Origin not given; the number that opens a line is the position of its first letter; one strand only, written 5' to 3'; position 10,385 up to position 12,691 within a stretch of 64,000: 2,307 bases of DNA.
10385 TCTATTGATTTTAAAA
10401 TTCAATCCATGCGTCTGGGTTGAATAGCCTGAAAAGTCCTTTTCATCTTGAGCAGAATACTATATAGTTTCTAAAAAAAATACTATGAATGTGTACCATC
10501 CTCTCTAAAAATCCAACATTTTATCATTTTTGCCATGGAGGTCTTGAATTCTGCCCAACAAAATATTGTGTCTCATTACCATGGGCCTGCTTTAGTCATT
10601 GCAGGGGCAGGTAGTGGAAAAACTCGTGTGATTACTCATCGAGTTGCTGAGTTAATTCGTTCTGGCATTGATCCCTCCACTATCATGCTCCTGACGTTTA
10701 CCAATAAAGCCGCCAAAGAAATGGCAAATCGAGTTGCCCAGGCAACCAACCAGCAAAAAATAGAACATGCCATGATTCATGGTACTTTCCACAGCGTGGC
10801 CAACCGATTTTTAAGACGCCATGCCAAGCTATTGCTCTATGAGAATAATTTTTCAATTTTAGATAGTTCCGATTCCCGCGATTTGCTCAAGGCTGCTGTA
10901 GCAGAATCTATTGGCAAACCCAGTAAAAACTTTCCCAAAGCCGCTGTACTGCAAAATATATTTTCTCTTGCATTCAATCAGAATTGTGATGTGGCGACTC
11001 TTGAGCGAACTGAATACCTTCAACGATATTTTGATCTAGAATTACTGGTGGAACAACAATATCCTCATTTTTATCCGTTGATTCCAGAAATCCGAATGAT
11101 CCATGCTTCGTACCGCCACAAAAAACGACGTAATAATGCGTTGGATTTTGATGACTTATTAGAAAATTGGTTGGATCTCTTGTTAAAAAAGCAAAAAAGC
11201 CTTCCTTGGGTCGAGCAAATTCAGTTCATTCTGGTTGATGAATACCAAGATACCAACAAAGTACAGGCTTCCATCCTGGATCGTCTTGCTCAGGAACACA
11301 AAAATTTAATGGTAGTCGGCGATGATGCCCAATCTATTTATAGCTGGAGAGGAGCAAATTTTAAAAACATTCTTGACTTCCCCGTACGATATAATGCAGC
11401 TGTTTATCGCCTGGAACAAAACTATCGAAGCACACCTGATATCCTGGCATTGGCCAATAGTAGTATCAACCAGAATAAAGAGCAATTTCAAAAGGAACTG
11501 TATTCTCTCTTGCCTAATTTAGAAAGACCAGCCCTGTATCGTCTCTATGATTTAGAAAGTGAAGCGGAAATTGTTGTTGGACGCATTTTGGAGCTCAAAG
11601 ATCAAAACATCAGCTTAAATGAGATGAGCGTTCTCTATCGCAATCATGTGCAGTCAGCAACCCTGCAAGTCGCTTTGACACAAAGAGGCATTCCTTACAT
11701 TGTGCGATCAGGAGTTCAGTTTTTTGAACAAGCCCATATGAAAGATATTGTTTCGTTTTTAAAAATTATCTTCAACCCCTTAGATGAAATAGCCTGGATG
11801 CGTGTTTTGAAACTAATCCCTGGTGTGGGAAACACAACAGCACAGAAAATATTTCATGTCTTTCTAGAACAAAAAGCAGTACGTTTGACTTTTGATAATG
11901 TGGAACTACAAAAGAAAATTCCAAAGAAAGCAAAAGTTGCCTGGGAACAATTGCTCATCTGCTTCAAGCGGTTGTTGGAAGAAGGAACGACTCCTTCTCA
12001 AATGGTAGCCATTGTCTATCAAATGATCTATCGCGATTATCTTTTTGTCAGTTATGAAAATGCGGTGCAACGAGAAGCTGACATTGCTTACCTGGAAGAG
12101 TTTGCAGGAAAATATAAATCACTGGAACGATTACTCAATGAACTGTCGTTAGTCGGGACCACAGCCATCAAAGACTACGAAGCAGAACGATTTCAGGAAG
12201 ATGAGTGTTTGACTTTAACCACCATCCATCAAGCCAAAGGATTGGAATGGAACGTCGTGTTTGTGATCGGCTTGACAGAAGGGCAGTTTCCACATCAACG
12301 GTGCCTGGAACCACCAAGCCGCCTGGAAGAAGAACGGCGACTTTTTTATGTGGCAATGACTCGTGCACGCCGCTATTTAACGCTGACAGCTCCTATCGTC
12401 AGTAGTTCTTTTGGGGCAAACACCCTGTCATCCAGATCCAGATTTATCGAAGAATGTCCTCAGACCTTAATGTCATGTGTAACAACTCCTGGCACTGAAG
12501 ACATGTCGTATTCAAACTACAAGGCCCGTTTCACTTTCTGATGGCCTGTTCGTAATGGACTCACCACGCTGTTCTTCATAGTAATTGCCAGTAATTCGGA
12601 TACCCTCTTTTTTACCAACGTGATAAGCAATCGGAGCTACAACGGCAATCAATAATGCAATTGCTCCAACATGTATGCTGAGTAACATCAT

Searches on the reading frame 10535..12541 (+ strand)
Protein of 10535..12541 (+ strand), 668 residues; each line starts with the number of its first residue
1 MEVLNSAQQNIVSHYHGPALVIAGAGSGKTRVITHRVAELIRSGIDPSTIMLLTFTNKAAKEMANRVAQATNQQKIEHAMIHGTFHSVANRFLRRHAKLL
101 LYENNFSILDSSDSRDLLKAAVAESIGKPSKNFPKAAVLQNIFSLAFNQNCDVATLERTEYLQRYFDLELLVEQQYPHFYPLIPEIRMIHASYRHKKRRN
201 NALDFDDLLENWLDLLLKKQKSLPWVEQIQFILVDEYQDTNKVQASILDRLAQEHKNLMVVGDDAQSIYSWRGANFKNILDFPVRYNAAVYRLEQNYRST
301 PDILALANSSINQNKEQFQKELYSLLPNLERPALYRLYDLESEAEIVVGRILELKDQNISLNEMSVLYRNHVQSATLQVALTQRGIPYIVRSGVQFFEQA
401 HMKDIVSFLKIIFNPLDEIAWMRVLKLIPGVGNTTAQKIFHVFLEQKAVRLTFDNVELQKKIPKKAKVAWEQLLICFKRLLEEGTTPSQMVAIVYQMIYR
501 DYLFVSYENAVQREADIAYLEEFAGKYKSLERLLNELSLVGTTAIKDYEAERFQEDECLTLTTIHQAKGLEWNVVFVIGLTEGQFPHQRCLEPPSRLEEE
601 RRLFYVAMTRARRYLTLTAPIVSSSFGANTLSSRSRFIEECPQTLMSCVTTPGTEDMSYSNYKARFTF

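Call 4: search_protein_families(library=pfam, proteins=[window:10535-12541:+], max_evalue=0.01)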
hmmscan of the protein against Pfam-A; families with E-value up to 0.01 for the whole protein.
window:10535-12541:+ (668 aa): 8 families
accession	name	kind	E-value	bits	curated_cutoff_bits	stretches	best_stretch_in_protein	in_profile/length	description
PF00580.27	UvrD-helicase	-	2.8e-76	257.2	23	1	4-283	1-267/271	UvrD/REP helicase N-terminal domain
PF13361.12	UvrD_C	-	2.5e-59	201.9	25.6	1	291-618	1-346/350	UvrD-like helicase C-terminal domain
PF13245.12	AAA_19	-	7.5e-24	84.9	25.1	1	11-270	4-132/134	AAA domain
PF13538.12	UvrD_C_2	-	6.2e-11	42.4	27.4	1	561-617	4-51/52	UvrD-like helicase C-terminal domain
PF13604.12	AAA_30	-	6e-10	39.6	27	1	6-121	4-112/191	AAA domain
PF01443.25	Viral_helicase1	-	6.8e-10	39.6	21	0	546-617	164-226/228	Viral superfamily 1 RNA helicase core domain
PF13087.12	AAA_12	-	5.5e-05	23.3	27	0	544-617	124-190/195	AAA domain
PF13401.12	AAA_22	-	0.0026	18.5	27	0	15-96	4-83/130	AAA domain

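Call 5: search_protein_families(library=ncbifam, proteins=[window:10535-12541:+], max_evalue=0.01)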
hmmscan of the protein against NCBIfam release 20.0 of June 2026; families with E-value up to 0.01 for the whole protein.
window:10535-12541:+ (668 aa): 21 families
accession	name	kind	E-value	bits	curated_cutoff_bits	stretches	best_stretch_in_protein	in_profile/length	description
TIGR01073.1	pcrA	equivalog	2.5e-135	452.6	911.2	1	1-651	2-641/725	DNA helicase PcrA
NF008743.0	PRK11773.1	equivalog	5.7e-124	415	965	1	2-651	8-646/720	DNA helicase II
TIGR01074.1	rep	equivalog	8.3e-122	407.7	951.45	1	4-644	2-636/668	DNA helicase Rep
TIGR01075.1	uvrD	equivalog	2.8e-118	396.2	1144.45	1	2-655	3-645/715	DNA helicase II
NF008172.0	PRK10919.1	equivalog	6.5e-90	302.2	1168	1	4-644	3-636/673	DNA helicase Rep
TIGR02785.1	addA_Gpos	equivalog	9.7e-49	166.1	707.65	3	151-309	306-478/1234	helicase-exonuclease AddAB subunit AddA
NF008276.0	PRK11054.1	equivalog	7e-45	153.7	543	3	191-339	397-543/684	DNA helicase IV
TIGR02784.1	addA_alphas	equivalog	2.8e-37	128.6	860.75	2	188-311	346-493/1138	double-strand break repair helicase AddA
TIGR00609.1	recB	equivalog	4.6e-37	127.7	696.05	3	187-319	327-463/1175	exodeoxyribonuclease V subunit beta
NF010485.0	PRK13909.1-2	equivalog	9.4e-31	106.8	650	2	192-578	291-630/909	RecB-like helicase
NF010487.0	PRK13909.1-4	equivalog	3.6e-29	101.6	759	2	190-423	285-536/924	RecB-like helicase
NF008128.0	PRK10876.1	equivalog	7.5e-16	57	1697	1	186-318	332-468/1181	exodeoxyribonuclease V subunit beta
NF041464.1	HelD_BACSU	equivalog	2e-13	49.2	419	1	226-384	544-696/779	RNA polymerase recycling motor HelD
NF010484.0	PRK13909.1-1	equivalog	1.2e-11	43.2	1074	2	22-68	11-57/945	RecB-like helicase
NF010486.0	PRK13909.1-3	equivalog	8.9e-10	37.2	1109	2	22-70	11-59/921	RecB-like helicase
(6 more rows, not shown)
